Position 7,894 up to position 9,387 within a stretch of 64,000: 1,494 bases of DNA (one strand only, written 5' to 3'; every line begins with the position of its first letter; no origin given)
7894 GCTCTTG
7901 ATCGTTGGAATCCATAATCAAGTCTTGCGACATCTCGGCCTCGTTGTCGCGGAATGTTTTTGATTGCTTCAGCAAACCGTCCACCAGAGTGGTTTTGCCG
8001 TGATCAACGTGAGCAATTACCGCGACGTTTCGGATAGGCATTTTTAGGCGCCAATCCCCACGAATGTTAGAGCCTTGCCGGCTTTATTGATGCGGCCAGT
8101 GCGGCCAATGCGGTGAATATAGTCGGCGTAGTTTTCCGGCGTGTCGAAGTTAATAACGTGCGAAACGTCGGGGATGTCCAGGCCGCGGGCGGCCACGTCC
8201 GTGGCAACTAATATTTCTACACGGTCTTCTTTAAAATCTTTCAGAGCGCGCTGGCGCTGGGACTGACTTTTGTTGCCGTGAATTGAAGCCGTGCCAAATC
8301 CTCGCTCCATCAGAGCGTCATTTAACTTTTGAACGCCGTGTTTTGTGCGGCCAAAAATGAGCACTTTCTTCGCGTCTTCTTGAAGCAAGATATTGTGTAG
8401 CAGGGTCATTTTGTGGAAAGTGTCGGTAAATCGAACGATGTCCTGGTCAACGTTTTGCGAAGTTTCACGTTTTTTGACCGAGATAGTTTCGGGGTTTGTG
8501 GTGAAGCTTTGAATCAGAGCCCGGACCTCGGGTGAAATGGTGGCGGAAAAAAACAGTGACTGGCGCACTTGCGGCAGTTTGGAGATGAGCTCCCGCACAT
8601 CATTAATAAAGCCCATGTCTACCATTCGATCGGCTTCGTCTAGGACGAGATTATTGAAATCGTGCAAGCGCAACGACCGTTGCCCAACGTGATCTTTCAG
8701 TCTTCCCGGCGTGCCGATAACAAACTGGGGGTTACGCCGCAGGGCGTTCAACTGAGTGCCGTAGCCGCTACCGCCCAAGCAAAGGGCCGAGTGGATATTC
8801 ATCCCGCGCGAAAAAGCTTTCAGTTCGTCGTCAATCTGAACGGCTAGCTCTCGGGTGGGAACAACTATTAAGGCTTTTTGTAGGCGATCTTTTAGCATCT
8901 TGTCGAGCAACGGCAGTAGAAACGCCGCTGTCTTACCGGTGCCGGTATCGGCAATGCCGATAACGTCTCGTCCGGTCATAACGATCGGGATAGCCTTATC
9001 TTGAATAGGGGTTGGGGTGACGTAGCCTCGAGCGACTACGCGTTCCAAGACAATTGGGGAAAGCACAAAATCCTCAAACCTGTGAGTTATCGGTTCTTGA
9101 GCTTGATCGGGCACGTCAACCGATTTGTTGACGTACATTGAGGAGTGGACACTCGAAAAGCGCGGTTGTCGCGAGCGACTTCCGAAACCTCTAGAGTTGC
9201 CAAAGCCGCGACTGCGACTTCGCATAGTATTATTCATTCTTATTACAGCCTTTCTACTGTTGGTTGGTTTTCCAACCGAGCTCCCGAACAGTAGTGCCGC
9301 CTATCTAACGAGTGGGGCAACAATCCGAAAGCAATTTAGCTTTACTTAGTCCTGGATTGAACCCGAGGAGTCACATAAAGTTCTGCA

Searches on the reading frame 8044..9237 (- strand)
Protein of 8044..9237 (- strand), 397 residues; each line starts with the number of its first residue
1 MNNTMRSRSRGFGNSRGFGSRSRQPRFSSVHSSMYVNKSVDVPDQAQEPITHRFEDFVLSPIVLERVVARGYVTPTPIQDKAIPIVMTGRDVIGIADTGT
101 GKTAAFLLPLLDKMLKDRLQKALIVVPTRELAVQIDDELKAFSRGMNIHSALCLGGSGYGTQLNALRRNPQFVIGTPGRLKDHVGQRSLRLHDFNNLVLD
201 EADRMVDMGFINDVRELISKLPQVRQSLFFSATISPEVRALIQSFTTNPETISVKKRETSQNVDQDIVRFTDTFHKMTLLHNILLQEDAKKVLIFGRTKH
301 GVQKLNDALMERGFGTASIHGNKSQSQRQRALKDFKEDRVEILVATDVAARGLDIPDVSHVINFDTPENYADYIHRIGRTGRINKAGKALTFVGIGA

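Call 59: search_protein_families(library=pfam, max_evalue=0.001, proteins=[window:8044-9237:-])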
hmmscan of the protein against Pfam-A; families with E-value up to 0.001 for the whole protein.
window:8044-9237:- (397 aa): 4 families
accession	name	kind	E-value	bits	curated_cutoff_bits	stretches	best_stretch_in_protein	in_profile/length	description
PF00270.35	DEAD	-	5e-47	160.2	26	1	76-239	1-165/167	DEAD/DEAH box helicase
PF00271.37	Helicase_C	-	5.8e-35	120.3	23.5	1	276-384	2-110/110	Helicase conserved C-terminal domain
PF04851.21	ResIII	-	6.4e-09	36.4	22.5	1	95-234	29-162/164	Type III restriction enzyme, res subunit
PF16203.11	ERCC3_RAD25_C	-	0.00086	19.1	27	0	289-386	60-151/248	ERCC3/RAD25/XPB C-terminal helicase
